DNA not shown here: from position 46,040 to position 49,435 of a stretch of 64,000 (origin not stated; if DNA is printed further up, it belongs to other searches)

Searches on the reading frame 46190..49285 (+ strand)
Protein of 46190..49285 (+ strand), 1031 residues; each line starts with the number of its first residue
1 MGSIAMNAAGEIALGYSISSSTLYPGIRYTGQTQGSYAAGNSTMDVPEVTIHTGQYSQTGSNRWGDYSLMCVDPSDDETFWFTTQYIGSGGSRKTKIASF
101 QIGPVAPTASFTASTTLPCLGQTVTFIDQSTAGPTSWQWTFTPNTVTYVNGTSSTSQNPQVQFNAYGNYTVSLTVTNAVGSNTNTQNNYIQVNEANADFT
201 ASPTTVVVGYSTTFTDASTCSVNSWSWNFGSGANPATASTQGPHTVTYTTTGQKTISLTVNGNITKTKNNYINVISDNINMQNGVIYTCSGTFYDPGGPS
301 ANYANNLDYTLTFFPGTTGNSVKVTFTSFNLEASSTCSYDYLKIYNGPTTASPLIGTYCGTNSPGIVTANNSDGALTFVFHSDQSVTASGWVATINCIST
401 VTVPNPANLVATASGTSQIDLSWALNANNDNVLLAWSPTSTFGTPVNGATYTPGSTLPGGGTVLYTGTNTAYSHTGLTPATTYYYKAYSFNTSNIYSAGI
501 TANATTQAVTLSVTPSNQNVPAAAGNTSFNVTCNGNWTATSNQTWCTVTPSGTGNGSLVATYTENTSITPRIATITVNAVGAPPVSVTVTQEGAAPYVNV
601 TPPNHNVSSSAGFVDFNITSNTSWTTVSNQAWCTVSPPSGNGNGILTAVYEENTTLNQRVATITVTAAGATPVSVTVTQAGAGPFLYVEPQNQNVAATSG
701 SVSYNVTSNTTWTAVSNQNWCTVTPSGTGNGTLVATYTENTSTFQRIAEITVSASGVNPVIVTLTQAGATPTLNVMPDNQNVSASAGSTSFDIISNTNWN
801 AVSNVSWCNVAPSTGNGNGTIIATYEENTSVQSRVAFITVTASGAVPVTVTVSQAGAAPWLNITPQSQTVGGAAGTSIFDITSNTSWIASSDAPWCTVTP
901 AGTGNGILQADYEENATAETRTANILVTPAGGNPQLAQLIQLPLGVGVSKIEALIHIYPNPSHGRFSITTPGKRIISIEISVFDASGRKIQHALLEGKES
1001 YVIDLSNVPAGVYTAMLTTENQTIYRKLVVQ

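Call 23: search_protein_families(library=pfam, proteins=[window:46190-49285:+], max_evalue=0.01)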
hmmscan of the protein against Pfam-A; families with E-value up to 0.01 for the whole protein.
window:46190-49285:+ (1031 aa): 6 families
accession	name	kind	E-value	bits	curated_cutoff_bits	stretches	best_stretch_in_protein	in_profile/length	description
PF19190.6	BACON_2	-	6.6e-58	193.1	25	5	511-594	2-94/94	Viral BACON domain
PF13004.13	BACON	-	1.6e-35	121.3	25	5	622-680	1-61/61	Putative binding domain, N-terminal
PF00431.26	CUB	-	1.9e-16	60.8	21.4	1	287-394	6-109/110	CUB domain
PF18911.6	PKD_4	-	7.4e-13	48.8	27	2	106-192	3-85/85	PKD domain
PF18962.6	Por_Secre_tail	-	7.5e-13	49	27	1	957-1030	1-75/75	Secretion system C-terminal sorting domain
PF00801.26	PKD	-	1.5e-09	38.2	23.5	2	111-186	4-76/80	PKD domain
